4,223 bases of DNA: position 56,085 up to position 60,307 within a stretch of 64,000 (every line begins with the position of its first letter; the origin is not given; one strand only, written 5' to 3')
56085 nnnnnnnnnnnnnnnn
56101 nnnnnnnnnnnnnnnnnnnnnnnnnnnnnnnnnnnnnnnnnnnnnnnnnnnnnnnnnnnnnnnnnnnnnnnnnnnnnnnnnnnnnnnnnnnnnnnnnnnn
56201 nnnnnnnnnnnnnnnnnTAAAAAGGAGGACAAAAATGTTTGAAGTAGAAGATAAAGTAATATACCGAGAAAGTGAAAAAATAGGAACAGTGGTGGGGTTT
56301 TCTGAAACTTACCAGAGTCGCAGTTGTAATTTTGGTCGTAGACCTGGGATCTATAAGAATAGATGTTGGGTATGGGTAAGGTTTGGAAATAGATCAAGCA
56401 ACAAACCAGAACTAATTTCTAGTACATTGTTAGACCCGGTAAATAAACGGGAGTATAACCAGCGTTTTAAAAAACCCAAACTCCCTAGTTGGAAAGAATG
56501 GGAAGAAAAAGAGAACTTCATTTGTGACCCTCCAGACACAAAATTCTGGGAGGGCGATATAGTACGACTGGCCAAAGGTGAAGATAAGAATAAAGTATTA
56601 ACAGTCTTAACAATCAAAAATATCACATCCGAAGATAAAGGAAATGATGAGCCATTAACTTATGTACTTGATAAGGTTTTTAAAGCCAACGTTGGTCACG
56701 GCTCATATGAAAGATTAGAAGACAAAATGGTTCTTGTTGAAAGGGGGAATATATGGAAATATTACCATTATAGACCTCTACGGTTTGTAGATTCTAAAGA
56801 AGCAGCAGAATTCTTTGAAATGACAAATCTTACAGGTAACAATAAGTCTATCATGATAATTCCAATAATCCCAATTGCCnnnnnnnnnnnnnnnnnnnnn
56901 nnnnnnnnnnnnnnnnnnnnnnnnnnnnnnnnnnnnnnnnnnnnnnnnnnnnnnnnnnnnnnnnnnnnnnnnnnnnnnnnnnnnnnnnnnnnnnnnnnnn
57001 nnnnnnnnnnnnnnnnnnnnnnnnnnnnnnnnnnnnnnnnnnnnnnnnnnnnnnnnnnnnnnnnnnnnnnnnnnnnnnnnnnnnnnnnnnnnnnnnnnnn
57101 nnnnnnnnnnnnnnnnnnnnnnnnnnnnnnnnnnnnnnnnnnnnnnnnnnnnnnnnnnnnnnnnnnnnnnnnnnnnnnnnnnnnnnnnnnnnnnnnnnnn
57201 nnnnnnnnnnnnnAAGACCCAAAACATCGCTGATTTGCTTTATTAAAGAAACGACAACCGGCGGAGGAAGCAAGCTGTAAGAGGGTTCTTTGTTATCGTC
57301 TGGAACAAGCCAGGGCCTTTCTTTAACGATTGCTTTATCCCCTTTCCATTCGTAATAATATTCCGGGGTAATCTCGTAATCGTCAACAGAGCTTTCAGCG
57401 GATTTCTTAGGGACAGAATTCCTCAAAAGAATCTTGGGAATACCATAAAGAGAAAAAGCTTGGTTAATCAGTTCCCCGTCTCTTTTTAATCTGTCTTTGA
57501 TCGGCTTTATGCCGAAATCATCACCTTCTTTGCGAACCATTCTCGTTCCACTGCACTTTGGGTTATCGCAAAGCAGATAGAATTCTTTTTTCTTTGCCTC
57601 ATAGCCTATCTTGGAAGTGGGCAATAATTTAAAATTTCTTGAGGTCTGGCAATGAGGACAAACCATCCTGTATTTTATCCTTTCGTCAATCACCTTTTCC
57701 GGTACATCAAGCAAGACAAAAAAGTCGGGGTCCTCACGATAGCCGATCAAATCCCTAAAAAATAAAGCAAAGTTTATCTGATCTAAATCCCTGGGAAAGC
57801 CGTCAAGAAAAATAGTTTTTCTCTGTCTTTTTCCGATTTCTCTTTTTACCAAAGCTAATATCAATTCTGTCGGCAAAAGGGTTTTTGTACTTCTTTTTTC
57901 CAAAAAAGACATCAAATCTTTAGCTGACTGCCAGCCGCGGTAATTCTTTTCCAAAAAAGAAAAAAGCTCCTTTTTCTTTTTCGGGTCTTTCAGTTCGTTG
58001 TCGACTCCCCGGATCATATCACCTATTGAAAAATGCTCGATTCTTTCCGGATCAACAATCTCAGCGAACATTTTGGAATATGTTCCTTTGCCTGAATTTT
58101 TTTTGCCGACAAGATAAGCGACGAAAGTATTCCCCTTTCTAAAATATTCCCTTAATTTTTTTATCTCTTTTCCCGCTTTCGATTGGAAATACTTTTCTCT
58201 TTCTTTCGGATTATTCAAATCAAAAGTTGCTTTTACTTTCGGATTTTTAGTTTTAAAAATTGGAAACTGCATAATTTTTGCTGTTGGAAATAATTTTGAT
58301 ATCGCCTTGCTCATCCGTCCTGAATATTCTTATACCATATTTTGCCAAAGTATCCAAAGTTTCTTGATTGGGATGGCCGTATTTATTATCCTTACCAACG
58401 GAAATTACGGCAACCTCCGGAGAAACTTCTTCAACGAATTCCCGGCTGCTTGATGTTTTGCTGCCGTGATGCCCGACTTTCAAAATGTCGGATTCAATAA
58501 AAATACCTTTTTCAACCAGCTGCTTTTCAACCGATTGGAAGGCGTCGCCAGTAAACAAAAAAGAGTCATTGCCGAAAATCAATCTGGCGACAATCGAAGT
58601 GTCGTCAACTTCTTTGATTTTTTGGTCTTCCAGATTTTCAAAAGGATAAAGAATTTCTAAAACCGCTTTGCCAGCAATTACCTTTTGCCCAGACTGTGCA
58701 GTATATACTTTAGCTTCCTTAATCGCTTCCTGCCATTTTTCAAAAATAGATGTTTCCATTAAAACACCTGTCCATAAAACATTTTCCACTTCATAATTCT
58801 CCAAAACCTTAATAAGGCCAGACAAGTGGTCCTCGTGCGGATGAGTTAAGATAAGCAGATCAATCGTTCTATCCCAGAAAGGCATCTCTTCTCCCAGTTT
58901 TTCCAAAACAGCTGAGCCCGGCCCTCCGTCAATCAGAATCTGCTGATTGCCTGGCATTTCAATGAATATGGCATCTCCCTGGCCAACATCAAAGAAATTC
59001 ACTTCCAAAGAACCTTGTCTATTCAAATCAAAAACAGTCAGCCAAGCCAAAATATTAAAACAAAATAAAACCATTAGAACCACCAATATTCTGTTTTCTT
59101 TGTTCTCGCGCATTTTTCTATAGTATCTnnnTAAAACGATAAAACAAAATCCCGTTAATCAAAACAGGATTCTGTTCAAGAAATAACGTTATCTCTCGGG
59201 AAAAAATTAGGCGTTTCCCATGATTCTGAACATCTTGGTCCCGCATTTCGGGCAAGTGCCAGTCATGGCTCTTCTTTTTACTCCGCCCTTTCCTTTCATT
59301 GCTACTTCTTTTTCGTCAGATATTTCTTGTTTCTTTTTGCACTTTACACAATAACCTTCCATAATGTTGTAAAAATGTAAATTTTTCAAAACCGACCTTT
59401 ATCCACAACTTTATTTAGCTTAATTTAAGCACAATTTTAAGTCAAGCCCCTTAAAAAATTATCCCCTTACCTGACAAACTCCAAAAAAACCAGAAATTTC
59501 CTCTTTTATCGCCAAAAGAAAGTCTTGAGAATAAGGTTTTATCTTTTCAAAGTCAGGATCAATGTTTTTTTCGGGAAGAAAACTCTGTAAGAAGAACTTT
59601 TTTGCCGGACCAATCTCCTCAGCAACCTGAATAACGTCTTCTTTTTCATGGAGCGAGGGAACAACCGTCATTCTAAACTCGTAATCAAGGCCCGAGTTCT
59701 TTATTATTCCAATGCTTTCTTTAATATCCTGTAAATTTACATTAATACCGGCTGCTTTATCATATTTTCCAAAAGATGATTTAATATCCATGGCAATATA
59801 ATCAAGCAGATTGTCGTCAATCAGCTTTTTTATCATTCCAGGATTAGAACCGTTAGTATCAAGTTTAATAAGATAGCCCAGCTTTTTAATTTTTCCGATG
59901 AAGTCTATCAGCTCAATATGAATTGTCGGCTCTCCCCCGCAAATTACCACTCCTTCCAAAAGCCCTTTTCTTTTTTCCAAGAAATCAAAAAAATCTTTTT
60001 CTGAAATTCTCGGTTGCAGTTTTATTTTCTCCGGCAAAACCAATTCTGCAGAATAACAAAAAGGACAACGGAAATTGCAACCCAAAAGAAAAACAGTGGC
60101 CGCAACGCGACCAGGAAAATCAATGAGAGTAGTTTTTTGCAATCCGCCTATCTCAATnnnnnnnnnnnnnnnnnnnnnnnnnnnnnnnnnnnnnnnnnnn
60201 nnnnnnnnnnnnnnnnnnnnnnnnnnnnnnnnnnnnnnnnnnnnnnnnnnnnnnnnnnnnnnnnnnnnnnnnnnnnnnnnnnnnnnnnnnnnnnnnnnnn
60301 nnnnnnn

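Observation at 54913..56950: Orphan two-gene cassette under a perfect consensus promoter, divergent from a TrmB-type regulator, beside tRNA-Pro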

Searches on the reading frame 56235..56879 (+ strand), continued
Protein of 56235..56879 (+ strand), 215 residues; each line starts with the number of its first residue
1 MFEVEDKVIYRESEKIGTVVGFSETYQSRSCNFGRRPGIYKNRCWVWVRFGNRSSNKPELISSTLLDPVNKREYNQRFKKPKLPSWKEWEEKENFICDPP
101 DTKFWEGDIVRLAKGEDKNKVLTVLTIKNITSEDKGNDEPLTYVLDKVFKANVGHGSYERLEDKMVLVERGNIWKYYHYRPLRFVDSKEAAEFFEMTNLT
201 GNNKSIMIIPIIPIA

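Call 56: predict_structure(alignment_id=A4)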
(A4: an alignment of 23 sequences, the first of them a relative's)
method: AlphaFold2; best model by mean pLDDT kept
length: 290 residues; sequences in the alignment: 23
mean_pLDDT: 88.2   pTM: 0.80
mean pLDDT of the five models: 88.2, 87.5, 87.4, 87.0, 86.8
residues with pLDDT >= 90: 208; 70-90: 47; 50-70: 21; < 50: 14
segments of 3 or more residues with pLDDT < 50: 102-105, 134-136, 138-142
pLDDT, mean of each block of 10 residues (from residue 1): 89 96 95 96 89 90 92 94 97 86 58 93 91 50 71 75 80 81 94 96 94 93 96 96 97 89 96 97 84
secondary structure, 60 per line:
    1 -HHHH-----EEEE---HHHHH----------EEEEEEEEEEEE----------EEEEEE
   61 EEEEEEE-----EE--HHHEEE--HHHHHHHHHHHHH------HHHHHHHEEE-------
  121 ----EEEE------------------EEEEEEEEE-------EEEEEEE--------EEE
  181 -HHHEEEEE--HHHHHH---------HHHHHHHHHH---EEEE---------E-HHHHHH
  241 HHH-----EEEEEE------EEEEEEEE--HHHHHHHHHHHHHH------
elements in order: H2-5 E11-14 H18-22 E33-44 E55-67 E80-82 H85-97 H104-110 E111-113 E125-128 E147-155 E163-169 E178-180 E185-189 H192-197 H207-216 E220-223 H235-243 E249-254 E261-268 H271-284

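Call 67: fold_search(model_id=the predicted structure, library=viral)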
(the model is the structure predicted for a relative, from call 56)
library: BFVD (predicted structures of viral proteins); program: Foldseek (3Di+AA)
matches with E <= 10: 955; with E <= 0.001: 12
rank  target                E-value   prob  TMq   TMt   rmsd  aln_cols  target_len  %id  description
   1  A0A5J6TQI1            3.8e-05  0.99  0.18  0.13  22.1       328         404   12  (no name in the UniProt tables at hand)
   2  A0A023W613            8.8e-05  1.00  0.21  0.36  22.3       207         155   14  KOW domain-containing protein [Serratia phage PS2]
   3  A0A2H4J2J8            1.9e-04  0.98  0.17  0.13  21.1       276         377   14  Uncharacterized protein [uncultured Caudovirales phage]
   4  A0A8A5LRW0            2.2e-04  0.84  0.17  0.12  24.1       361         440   10  Uncharacterized protein [Arthrobacter phage Prairie]
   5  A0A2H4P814            2.9e-04  0.97  0.18  0.15  18.8       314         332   13  Putative ribosomal protein L21e [Pseudomonas phage ventosus]
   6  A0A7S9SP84            4.8e-04  1.00  0.16  0.32  13.9       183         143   16  (no name in the UniProt tables at hand)
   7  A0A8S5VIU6            6.7e-04  1.00  0.18  0.24  18.2       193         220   14  (no name in the UniProt tables at hand)
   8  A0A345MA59            6.7e-04  1.00  0.17  0.34  13.7       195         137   13  Uncharacterized protein [Streptomyces phage Wofford]
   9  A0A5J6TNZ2            6.7e-04  0.96  0.20  0.25  14.3       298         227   11  (no name in the UniProt tables at hand)
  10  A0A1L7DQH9            9.4e-04  1.00  0.17  0.19  14.1       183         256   15  Uncharacterized protein [Ralstonia phage RS-PII-1]
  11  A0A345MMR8            1.0e-03  0.89  0.15  0.20  20.1       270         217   14  (no name in the UniProt tables at hand)
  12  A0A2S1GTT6            1.0e-03  0.51  0.16  0.14  24.3       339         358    9  (no name in the UniProt tables at hand)
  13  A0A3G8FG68            1.4e-03  0.96  0.18  0.19  21.0       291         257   12  Uncharacterized protein [Arthrobacter phage Liebe]
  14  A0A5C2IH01            1.4e-03  0.95  0.16  0.14  18.4       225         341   16  (no name in the UniProt tables at hand)
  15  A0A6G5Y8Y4            1.5e-03  1.00  0.18  0.38  12.5       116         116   19  (no name in the UniProt tables at hand)
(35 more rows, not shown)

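Call 72: fold_search(model_id=the predicted structure, library=pdb)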
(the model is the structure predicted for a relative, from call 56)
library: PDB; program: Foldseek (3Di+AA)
matches with E <= 10: 639; with E <= 0.001: 0
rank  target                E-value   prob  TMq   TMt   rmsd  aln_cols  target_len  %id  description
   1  4ob3_B                1.2e-02  0.99  0.18  0.23  12.1       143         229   17  Crystal Structure of Nitrile Hydratase from Pseudonocardia thermophila : A Reference Structure to Boronic Acid Inhibit (released 2014-11-26)
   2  9d6j_B                1.2e-02  0.97  0.16  0.20  11.4       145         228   19  Nitrile hydratase BR52K mutant (released 2024-08-28)
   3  9d6m_B                1.7e-02  0.95  0.16  0.20  11.4       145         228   19  Nitrile hydratase BR157K mutant (released 2024-08-28)
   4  7w8m_B                2.0e-02  0.96  0.17  0.20  11.5       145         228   18  Crystal structure of Co-type nitrile hydratase mutant from Pseudomonas thermophila - A129R (released 2022-08-24)
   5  9l93_A                2.0e-02  0.96  0.20  0.33  11.3       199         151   12  Crystal structure of NCOA4 in complex with HERC2 (released 2025-11-05)
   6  9v1i_lV               2.0e-02  0.77  0.15  0.25  21.0       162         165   18  Cryo- EM structure of ribosomal large subunit (LSU) from Entamoeba histolytica at 2.8 angstrom resolution (released 2025-10-08)
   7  8pv1_LT               2.4e-02  0.85  0.16  0.33  18.3       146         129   15  Chaetomium thermophilum pre-60S State 6 - pre-5S rotation - L1 intermediate - composite structure (released 2023-11-15)
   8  7w8l_B                3.2e-02  0.90  0.16  0.20  11.3       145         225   19  Crystal Structure of Co-type nitrile hydratase mutant from Pseudonocardia thermophila - M46R (released 2022-08-24)
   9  5ke3                  3.2e-02  0.47  0.18  0.24  19.5       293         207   12  Crystal structure of SETDB1 Tudor domain in complex with fragment MRT0181a (released 2016-08-03)
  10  9d65_B                3.4e-02  0.91  0.17  0.20  11.7       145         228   18  Nitrile hydratase BR52A mutant (released 2024-08-28)
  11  8i9p_LT               3.4e-02  0.75  0.16  0.32  18.9       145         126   15  Cryo-EM structure of a Chaetomium thermophilum pre-60S ribosomal subunit - State Mak16 (released 2023-05-17)
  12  6gmh_Z                3.6e-02  0.95  0.18  0.12  12.2       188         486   11  Structure of activated transcription complex Pol II-DSIF-PAF-SPT6 (released 2018-08-22)
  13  9d6k_B                3.6e-02  0.89  0.16  0.20  11.4       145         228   19  Nitrile hydratase BR157A mutant (released 2024-09-25)
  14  8pv6_LT               4.0e-02  0.63  0.14  0.27  19.4       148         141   16  Chaetomium thermophilum pre-60S State 3 - post-5S rotation with Rix1 complex with Foot - composite structure (released 2023-11-15)
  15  7xn7_W                4.5e-02  0.93  0.15  0.09  15.5       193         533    9  RNA polymerase II elongation complex containing Spt4/5, Elf1, Spt6, Spn1 and Paf1C (released 2022-09-07)
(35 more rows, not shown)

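Call 73: find_encoding_contigs(protein=P0161, flank=9000, max_places=2)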
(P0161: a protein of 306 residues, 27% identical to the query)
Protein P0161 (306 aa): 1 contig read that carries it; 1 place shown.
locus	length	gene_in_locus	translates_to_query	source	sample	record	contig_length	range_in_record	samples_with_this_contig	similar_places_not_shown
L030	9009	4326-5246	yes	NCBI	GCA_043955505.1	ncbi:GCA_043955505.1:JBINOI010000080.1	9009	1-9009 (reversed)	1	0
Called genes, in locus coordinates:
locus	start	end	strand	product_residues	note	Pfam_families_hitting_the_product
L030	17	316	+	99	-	-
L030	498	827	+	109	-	-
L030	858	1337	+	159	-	-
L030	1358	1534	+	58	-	-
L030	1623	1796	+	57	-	-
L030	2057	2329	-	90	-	-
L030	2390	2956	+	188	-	-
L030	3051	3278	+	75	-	-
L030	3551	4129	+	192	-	-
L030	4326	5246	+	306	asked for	-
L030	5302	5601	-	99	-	-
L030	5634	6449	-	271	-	PF24302:DUF7484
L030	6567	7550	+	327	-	PF01661:Macro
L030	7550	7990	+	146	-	-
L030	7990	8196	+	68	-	-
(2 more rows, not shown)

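Call 74: find_encoding_contigs(protein=P0153, flank=9000, max_places=2)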
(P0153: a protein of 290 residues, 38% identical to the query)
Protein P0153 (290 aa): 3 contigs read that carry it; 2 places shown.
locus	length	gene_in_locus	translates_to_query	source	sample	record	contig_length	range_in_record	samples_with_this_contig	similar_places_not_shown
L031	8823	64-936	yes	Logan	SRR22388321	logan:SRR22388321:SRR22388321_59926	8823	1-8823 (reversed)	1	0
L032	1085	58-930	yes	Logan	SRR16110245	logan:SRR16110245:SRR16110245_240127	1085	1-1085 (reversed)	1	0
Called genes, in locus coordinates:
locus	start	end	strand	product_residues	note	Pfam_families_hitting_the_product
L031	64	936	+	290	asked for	-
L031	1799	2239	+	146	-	PF01814:Hemerythrin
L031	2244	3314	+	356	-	PF08448:PAS_4, PF13426:PAS_9, PF00512:HisKA (weak), PF02518:HATPase_c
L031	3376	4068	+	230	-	-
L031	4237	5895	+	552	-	PF00664:ABC_membrane, PF02463:SMC_N (weak), PF00005:ABC_tran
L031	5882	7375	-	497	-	PF01336:tRNA_anti-codon (weak), PF01368:DHH (weak)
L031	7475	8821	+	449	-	?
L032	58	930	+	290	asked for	-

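Call 78: search_dna_similar(query=L001:3674-7387:-, collection=phages, mode=protein, max_evalue=0.001, max_rows=8)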
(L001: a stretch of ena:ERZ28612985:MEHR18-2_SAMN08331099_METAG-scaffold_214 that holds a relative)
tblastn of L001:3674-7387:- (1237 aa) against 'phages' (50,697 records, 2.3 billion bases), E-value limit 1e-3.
No match.

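Call 92: search_protein_families(library=phrogs, proteins=[L018:1687-2622:+, L018:3593-4807:+, L018:798-1682:+, L019:9572-10714:-, L019:10966-12420:-, L022:2258-3418:-, L023:2665-4269:+, L012:13267-15024:+, L012:11016-12323:+, L014:18782-19678:+], max_evalue=0.001)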
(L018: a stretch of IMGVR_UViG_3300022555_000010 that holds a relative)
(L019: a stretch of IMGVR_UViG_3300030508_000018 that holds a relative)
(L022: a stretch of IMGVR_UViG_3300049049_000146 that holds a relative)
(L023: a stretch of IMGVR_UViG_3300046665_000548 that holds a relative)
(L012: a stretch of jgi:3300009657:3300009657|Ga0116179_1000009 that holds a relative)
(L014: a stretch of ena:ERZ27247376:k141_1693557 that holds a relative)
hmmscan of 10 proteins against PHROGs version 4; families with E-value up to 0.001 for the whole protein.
L018:1687-2622:+ (312 aa): 0 families

L018:3593-4807:+ (405 aa): 1 family
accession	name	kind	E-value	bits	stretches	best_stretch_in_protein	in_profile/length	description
phrog_249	-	moron, auxiliary metabolic gene and host takeover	2.2e-22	80.9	1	74-364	81-336/380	porphyrin biosynthesis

L018:798-1682:+ (295 aa): 4 families
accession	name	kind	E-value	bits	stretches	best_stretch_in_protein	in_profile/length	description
phrog_1576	-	unknown function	1e-41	144.4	1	36-283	469-722/729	-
phrog_17276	-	moron, auxiliary metabolic gene and host takeover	5.5e-17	62.4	1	47-269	350-561/580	aerobic cobaltochelatase CobT subunit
phrog_5298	-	moron, auxiliary metabolic gene and host takeover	1.4e-12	48.1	1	30-261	394-620/645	cobalamin biosynthesis protein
phrog_26570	-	unknown function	3e-09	37.8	1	214-283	3-68/75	-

L019:9572-10714:- (381 aa): 9 families
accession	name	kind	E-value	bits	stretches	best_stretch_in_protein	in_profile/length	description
phrog_59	-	DNA, RNA and nucleotide metabolism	8e-26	92.3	1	49-368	142-403/423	HNH endonuclease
phrog_959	-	DNA, RNA and nucleotide metabolism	1.9e-17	64.3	1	50-170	11-123/138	HNH endonuclease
phrog_1492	-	DNA, RNA and nucleotide metabolism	1.3e-07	32.2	1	125-169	131-175/414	HNH endonuclease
phrog_37683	-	unknown function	9.4e-07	29.2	1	84-153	141-208/279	-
phrog_1310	-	unknown function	2.7e-06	28.9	0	135-186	39-90/125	-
phrog_20162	-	DNA, RNA and nucleotide metabolism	2.5e-05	25.6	0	159-194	26-61/88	HNH endonuclease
phrog_99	-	DNA, RNA and nucleotide metabolism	5.7e-05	23.9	1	72-152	126-204/383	HNH endonuclease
phrog_17657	-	DNA, RNA and nucleotide metabolism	0.0002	22.2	1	63-144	78-165/168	HNH endonuclease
phrog_30377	-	DNA, RNA and nucleotide metabolism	0.00083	20.5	0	103-151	9-53/82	HNH endonuclease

L019:10966-12420:- (485 aa): 1 family
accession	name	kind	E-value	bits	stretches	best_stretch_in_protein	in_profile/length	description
phrog_3011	-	DNA, RNA and nucleotide metabolism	4.4e-170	568.2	1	3-485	6-494/576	DNA polymerase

L022:2258-3418:- (387 aa): 0 families

L023:2665-4269:+ (535 aa): 0 families

L012:13267-15024:+ (586 aa): 0 families

L012:11016-12323:+ (436 aa): 13 families
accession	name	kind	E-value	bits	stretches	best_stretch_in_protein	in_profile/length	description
phrog_8420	-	DNA, RNA and nucleotide metabolism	5.5e-33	115.3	1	232-435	135-308/309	endonuclease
phrog_14558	-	tail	7.6e-10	38.7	1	2-57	104-159/740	tail spike protein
phrog_17312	-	tail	2.9e-08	33.5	1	6-52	298-341/792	tail protein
phrog_15455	-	tail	3.3e-07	30.2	1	3-55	148-206/652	tail fiber protein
phrog_14879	-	tail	4.2e-07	29.9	1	7-56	183-230/642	tail fiber protein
phrog_7458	-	tail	7.9e-07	28.7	1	2-50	122-170/732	tail spike protein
phrog_20911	-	tail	1.4e-06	28.3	1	3-53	165-214/654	tail spike protein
phrog_14442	-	tail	2.5e-06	27.3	1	2-51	192-243/733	tail protein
phrog_17212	-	connector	3.2e-05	23.6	1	3-49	142-188/631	pre-neck appendage protein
phrog_2234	-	tail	4e-05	23.4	1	3-37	186-220/757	tail spike protein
phrog_22767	-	head and packaging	0.00035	20.4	1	3-53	27-73/446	virion structural protein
phrog_4217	-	tail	0.00043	19.9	1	2-48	210-254/694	tail protein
phrog_3918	-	tail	0.00059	19.4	1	2-47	211-257/707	tail fiber protein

L014:18782-19678:+ (299 aa): 1 family
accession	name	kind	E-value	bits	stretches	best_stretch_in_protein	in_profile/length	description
phrog_1365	-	unknown function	0.00031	21.7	1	205-271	47-111/127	-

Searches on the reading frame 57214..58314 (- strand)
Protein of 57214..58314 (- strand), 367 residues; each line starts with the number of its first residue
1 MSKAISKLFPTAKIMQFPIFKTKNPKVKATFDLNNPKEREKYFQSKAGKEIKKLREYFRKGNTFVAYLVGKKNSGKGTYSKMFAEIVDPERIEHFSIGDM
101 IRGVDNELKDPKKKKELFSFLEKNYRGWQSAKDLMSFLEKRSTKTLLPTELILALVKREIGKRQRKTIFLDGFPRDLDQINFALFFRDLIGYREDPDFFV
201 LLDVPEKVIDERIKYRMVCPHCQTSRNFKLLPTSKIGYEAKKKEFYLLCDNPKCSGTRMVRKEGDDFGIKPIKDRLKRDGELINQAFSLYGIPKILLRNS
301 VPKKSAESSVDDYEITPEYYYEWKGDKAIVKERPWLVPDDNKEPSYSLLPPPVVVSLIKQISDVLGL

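Call 11: search_protein_families(library=pfam, proteins=[window:57214-58314:-], max_evalue=1)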
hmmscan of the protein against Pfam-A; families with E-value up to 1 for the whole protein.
window:57214-58314:- (367 aa): 4 families
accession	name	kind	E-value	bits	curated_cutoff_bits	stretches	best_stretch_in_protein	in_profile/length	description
PF00406.28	ADK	-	1.3e-11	45.2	26.8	1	68-250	1-123/151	Adenylate kinase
PF13207.12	AAA_17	-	2.7e-08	34.6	27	1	74-213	6-119/136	AAA domain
PF01637.24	ATPase_2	-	0.00041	20.7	33.2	1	49-168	6-113/225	ATPase domain predominantly from Archaea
PF04606.18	Ogr_Delta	-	0.44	10.9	26.3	0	219-257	2-36/47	Ogr/Delta-like zinc finger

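Call 14: search_protein_families(library=ncbifam, proteins=[window:57214-58314:-], max_evalue=1)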
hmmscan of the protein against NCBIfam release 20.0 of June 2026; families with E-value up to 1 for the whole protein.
window:57214-58314:- (367 aa): 22 families
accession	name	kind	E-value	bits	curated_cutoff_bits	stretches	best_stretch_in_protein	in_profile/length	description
TIGR01351.1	adk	subfamily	1.3e-17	64.1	168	2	145-239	56-147/212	adenylate kinase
NF001385.0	PRK00279.2-3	equivalog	1.5e-13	50.9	315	1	65-227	6-141/213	adenylate kinase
NF001386.0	PRK00279.2-4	equivalog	4.9e-13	49.2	256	1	66-233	3-147/220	adenylate kinase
NF001380.0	PRK00279.1-2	equivalog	2e-11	43.7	251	2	145-236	57-147/216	adenylate kinase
NF001381.0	PRK00279.1-3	equivalog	1.6e-09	37.8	187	2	145-217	57-128/188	adenylate kinase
NF002700.0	PRK02496.1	equivalog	2.5e-08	33.8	262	2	145-215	58-127/184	adenylate kinase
TIGR01359.1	UMP_CMP_kin_fam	subfamily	4.3e-08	33.3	207.6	1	145-217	57-127/185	UMP-CMP kinase family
NF001384.0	PRK00279.2-2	equivalog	4.5e-07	29.8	152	1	68-181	7-97/191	adenylate kinase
NF011103.0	PRK14530.1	equivalog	6.9e-07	29.1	294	1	68-225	8-135/215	adenylate kinase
NF001379.0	PRK00279.1-1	equivalog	9.2e-07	28.4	268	1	145-226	57-131/216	adenylate kinase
NF011100.0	PRK14527.1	equivalog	6.5e-06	25.9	154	1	145-215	63-131/191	adenylate kinase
NF001383.0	PRK00279.2-1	equivalog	9.7e-06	25.4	225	1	145-230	57-137/212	adenylate kinase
NF011099.0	PRK14526.1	equivalog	2.5e-05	24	223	1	145-237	57-143/211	adenylate kinase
NF011104.0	PRK14531.1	equivalog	3.2e-05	23.7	160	1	146-181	60-95/183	adenylate kinase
NF001387.0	PRK00279.2-5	equivalog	0.00026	20.6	373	1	132-232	47-141/224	adenylate kinase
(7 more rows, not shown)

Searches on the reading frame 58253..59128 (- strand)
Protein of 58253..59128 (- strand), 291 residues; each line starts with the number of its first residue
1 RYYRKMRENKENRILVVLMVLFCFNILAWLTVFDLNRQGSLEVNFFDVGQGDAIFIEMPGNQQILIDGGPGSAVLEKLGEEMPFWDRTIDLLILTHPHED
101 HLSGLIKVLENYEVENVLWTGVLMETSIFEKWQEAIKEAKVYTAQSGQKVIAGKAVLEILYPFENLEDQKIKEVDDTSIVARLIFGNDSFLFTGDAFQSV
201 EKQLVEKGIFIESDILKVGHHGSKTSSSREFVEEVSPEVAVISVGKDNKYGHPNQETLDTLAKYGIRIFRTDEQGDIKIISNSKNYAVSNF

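Call 100: search_protein_families(library=pfam, proteins=[window:58253-59128:-], max_evalue=0.001)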
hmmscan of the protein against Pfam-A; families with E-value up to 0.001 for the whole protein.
window:58253-59128:- (291 aa): 2 families
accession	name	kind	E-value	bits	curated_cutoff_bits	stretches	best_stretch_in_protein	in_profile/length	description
PF00753.33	Lactamase_B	-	2.8e-16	60.5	22.7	1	47-245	2-195/196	Metallo-beta-lactamase superfamily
PF12706.13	Lactamase_B_2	-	8.2e-05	22.7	27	1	63-112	2-53/200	Beta-lactamase superfamily domain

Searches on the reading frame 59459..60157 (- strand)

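Call 100: search_protein_families(library=pfam, proteins=[window:59459-60157:-], max_evalue=0.001)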
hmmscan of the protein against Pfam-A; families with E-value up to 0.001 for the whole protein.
window:59459-60157:- (232 aa): 2 families
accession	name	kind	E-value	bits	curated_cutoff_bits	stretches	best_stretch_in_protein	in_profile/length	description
PF04055.27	Radical_SAM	-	9.4e-18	65.4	29.5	1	23-173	3-158/166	Radical SAM superfamily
PF13353.11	Fer4_12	-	5.7e-08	33.6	22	1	18-130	6-118/137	4Fe-4S single cluster domain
